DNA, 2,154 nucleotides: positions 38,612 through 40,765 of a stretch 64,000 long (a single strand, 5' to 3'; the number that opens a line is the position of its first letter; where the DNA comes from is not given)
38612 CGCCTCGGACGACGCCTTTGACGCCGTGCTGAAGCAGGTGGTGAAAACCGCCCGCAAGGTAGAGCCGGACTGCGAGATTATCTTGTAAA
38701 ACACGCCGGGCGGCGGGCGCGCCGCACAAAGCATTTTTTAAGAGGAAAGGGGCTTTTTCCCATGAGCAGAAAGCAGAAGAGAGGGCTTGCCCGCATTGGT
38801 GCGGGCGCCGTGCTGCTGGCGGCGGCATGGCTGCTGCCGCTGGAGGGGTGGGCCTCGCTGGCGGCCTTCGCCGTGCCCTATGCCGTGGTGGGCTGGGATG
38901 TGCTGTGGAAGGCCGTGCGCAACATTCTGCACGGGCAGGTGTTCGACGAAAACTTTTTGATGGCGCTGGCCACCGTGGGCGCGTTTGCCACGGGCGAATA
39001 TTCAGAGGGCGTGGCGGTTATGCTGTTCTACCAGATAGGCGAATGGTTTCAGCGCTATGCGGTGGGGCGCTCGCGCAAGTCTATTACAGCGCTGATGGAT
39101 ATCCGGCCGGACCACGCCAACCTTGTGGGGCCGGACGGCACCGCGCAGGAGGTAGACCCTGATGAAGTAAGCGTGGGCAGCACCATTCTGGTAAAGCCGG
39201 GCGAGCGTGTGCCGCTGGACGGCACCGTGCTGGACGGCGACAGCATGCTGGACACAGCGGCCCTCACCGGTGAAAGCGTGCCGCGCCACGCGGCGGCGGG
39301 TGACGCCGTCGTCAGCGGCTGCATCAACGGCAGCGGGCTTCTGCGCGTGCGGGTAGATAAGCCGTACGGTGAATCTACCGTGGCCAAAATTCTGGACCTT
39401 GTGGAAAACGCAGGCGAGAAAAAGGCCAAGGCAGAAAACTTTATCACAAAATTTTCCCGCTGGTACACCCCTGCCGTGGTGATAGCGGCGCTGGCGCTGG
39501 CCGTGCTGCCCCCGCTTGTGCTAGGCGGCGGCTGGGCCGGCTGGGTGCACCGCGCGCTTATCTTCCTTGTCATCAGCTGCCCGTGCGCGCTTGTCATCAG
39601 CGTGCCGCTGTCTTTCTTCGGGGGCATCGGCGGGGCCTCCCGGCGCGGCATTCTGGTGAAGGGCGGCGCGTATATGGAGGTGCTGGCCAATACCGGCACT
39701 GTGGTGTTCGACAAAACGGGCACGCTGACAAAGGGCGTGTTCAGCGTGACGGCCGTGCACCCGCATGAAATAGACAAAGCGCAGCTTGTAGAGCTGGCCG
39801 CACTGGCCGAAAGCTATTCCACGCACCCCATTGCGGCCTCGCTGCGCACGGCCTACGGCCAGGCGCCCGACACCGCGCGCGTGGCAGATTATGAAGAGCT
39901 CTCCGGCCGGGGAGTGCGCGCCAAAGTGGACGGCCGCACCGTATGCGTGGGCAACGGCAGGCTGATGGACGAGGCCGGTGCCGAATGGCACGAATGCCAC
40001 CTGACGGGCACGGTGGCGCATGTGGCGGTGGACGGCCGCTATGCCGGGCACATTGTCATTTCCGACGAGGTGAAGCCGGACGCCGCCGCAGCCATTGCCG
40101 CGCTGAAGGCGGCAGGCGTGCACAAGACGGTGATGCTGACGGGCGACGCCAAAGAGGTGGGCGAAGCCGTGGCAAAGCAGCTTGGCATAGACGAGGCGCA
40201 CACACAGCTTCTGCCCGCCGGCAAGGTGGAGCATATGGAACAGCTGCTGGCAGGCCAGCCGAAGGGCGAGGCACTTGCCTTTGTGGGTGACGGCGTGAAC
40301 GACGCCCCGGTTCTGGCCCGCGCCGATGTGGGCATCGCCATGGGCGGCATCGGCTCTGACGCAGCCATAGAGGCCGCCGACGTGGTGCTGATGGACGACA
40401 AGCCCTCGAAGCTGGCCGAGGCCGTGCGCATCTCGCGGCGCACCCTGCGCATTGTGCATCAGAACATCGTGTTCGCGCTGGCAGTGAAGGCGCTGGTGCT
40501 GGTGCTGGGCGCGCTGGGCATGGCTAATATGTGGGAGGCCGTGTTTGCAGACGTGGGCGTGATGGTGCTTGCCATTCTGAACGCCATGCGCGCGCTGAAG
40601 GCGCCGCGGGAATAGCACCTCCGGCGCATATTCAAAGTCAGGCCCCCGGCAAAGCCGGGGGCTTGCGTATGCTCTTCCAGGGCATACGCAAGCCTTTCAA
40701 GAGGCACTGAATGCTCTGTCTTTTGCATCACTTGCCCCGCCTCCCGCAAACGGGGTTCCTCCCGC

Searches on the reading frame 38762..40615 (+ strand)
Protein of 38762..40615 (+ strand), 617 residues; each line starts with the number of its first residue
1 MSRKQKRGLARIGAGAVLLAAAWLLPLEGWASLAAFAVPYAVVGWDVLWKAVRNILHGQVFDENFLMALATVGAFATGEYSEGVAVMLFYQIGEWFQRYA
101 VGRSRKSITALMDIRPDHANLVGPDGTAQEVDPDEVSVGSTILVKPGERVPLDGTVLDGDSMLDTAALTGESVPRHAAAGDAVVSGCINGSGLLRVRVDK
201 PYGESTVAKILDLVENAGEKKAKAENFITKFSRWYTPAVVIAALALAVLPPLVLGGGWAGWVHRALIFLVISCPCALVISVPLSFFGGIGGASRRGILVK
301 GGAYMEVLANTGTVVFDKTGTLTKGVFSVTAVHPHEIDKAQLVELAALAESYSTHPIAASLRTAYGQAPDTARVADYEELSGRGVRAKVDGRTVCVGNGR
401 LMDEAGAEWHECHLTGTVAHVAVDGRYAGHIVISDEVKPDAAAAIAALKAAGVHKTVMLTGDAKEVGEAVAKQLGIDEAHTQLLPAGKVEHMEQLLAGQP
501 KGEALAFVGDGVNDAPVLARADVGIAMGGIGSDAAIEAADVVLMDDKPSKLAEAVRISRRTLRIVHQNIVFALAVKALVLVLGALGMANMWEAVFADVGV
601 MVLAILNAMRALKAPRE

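Call 12: find_encoding_contigs(protein=window:38762-40615:+, flank=3000, max_places=8)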
Protein window:38762-40615:+ (617 aa): 24 contigs read that carry it; 4 places shown.
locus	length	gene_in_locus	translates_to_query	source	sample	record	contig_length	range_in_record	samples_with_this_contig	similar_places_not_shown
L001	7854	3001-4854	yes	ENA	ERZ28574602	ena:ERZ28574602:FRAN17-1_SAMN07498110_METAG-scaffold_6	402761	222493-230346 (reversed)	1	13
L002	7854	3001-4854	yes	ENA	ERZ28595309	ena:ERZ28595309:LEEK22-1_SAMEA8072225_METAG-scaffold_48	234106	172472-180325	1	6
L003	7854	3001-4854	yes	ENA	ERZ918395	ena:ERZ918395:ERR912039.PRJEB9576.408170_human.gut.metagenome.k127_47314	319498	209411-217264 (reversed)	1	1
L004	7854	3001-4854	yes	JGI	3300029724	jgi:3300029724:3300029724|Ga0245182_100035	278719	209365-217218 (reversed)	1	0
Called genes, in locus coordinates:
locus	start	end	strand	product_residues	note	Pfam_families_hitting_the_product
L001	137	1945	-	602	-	-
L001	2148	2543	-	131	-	PF12840:HTH_20 (weak), PF01022:HTH_5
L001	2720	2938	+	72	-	PF00403:HMA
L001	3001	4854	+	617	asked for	PF00122:E1-E2_ATPase, PF00702:Hydrolase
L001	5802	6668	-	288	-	PF02673:BacA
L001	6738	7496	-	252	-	PF03372:Exo_endo_phos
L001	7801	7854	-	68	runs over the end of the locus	-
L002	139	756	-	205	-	-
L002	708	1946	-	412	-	-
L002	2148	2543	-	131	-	PF12840:HTH_20 (weak), PF01022:HTH_5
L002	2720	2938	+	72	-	PF00403:HMA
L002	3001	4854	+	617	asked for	PF00122:E1-E2_ATPase, PF00702:Hydrolase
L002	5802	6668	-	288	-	PF02673:BacA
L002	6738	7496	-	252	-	PF03372:Exo_endo_phos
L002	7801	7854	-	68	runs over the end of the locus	-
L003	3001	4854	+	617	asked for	PF00122:E1-E2_ATPase, PF00702:Hydrolase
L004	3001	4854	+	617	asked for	PF00122:E1-E2_ATPase, PF00702:Hydrolase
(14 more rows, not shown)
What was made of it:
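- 38762..40615 (+): Heavy-metal P1B-type ATPase gene (context). Its stop codon lies 22 nt before module B. Pfam E1-E2_ATPase plus Hydrolase, preceded by HMA and ArsR/HTH_5 genes (call 12).
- Checked: The flanking genes are a P1B-type ATPase (E1-E2_ATPase plus Hydrolase, downstream of HMA and ArsR-type genes) and BacA/UppP (call 12).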

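Call 34: find_homologous_proteins(query=window:38762-40615:+, max_evalue=1e-100)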
Query window:38762-40615:+ (617 aa): 7999 proteins with E <= 1e-100 among 8000 candidates; the best 120 are listed.
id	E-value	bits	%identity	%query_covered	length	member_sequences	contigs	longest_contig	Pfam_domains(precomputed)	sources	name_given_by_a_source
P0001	0.0e+0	1346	100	100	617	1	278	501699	PF00702.33,PF00122.26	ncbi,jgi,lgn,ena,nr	ncbi:MAG: heavy metal translocating P-type ATPase [Ruthenibacterium sp.]|nr:cadmium-translocating P-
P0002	0.0e+0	1346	100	100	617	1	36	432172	PF00702.33,PF00122.26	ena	-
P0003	0.0e+0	1345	100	100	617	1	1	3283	PF00702.33,PF00122.26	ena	-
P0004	0.0e+0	1345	100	100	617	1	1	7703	PF00702.33,PF00122.26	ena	-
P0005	0.0e+0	1345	100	100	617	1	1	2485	PF00702.33,PF00122.26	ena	-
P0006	0.0e+0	1344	100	100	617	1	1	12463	PF00702.33,PF00122.26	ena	-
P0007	0.0e+0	1344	100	100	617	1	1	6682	PF00702.33,PF00122.26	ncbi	-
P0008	0.0e+0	1344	100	100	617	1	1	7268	PF00702.33,PF00122.26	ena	-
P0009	0.0e+0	1344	100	100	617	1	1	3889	PF00702.33,PF00122.26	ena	-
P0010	0.0e+0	1344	100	100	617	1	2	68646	PF00702.33,PF00122.26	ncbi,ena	-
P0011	0.0e+0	1344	100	100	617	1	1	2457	PF00702.33,PF00122.26,PF12710.14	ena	-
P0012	0.0e+0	1344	100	100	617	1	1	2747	PF00702.33,PF00122.26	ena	-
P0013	0.0e+0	1344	100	100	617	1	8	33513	PF00702.33,PF00122.26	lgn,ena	-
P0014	0.0e+0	1343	100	100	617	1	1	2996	PF00702.33,PF00122.26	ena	-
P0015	0.0e+0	1343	100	100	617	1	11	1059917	PF00702.33,PF00122.26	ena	-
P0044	0.0e+0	1232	91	100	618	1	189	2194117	PF00702.33,PF00122.26,PF12710.14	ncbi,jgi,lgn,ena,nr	ncbi:MAG: heavy metal translocating P-type ATPase [Ruthenibacterium sp.]|nr:heavy metal translocatin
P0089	0.0e+0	1195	87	100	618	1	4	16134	PF00702.33,PF00122.26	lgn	-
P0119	1.6e-296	1003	74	98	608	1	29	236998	PF00702.33,PF00122.26,PF12710.14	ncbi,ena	-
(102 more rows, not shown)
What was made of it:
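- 38762..40615 (+): Sources name it a cadmium/heavy-metal translocating ATPase (call 34).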

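Call 35: find_encoding_contigs(protein=P0044, flank=3000, max_places=3)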
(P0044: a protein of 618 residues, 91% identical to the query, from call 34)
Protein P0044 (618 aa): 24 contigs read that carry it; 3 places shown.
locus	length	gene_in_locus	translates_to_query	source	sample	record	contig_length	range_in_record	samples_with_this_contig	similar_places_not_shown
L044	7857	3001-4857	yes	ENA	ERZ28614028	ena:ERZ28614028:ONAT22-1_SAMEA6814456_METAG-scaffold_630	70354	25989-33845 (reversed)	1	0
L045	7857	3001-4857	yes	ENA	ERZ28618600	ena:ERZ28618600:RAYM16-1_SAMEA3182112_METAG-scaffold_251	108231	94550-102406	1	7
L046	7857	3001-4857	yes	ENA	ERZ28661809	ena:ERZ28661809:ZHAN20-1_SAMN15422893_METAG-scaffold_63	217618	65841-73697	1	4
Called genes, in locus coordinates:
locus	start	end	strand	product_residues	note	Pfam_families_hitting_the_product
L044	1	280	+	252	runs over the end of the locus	PF07786:HGSNAT_cat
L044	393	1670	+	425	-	PF01594:AI-2E_transport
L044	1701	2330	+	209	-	PF14602:Hexapep_2 (faint), PF00132:Hexapep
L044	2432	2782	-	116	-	PF01022:HTH_5, PF12840:HTH_20 (weak)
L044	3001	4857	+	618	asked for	PF00122:E1-E2_ATPase, PF12710:HAD (faint), PF00702:Hydrolase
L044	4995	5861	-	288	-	PF02673:BacA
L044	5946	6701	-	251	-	PF03372:Exo_endo_phos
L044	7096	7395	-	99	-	-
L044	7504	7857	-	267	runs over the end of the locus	PF02535:Zip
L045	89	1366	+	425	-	PF01594:AI-2E_transport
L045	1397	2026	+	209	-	PF14602:Hexapep_2 (faint), PF00132:Hexapep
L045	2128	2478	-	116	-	PF01022:HTH_5, PF12840:HTH_20 (weak)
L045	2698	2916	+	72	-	PF00403:HMA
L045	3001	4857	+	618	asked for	PF00122:E1-E2_ATPase, PF12710:HAD (faint), PF00702:Hydrolase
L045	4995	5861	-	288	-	PF02673:BacA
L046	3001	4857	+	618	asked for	PF00122:E1-E2_ATPase, PF12710:HAD (faint), PF00702:Hydrolase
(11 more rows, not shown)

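Call 36: find_encoding_contigs(protein=P0089, flank=3000, max_places=2)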
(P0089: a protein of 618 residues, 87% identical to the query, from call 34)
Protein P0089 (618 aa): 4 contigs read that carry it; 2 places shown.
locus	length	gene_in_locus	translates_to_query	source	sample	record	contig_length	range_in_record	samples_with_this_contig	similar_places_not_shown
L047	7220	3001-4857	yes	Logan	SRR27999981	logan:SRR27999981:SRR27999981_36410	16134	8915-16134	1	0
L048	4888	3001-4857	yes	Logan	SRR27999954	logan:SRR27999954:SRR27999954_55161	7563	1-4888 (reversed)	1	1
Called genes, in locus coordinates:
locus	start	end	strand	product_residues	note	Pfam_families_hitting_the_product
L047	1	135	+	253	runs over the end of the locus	PF01757:Acyl_transf_3 (faint), PF07786:HGSNAT_cat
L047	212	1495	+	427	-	PF01594:AI-2E_transport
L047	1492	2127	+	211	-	PF00132:Hexapep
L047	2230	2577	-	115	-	PF01022:HTH_5, PF12840:HTH_20 (weak)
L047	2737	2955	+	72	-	PF00403:HMA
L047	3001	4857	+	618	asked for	PF00122:E1-E2_ATPase, PF00702:Hydrolase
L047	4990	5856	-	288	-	PF02673:BacA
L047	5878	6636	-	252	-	PF03372:Exo_endo_phos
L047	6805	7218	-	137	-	?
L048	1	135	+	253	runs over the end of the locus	PF01757:Acyl_transf_3 (faint), PF07786:HGSNAT_cat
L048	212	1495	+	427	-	PF01594:AI-2E_transport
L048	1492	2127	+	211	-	PF00132:Hexapep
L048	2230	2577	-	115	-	PF01022:HTH_5, PF12840:HTH_20 (weak)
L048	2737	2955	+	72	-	PF00403:HMA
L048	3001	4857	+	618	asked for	PF00122:E1-E2_ATPase, PF00702:Hydrolase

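Call 37: find_encoding_contigs(protein=P0119, flank=3000, max_places=2)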
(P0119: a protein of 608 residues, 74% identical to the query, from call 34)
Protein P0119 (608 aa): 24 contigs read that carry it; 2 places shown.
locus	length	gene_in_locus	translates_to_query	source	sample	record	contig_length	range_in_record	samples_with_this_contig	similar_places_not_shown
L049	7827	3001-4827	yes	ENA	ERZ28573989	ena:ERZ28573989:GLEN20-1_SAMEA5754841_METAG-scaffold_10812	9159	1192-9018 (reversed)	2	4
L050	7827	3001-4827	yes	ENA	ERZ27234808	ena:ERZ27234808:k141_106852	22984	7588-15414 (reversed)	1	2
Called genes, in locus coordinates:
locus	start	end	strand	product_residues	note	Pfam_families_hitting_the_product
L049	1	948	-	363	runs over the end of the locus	?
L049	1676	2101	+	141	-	PF00903:Glyoxalase, PF13669:Glyoxalase_4, PF18029:Glyoxalase_6 (weak)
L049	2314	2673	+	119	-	PF01022:HTH_5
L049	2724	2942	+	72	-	PF00403:HMA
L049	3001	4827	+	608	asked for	PF00122:E1-E2_ATPase, PF00702:Hydrolase, PF12710:HAD (faint)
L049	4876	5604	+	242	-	PF00005:ABC_tran, PF02463:SMC_N (faint), PF13304:AAA_21 (weak)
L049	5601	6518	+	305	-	PF01458:SUFBD_core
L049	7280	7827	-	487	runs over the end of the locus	PF17767:NAPRTase_N, PF02749:QRPTase_N (faint), PF17956:NAPRTase_C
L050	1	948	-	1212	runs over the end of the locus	-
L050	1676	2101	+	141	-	PF00903:Glyoxalase, PF13669:Glyoxalase_4, PF18029:Glyoxalase_6 (weak)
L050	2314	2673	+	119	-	PF01022:HTH_5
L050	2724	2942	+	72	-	PF00403:HMA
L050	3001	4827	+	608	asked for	PF00122:E1-E2_ATPase, PF00702:Hydrolase, PF12710:HAD (faint)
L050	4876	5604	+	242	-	PF00005:ABC_tran, PF02463:SMC_N (faint), PF13304:AAA_21 (weak)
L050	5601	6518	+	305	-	PF01458:SUFBD_core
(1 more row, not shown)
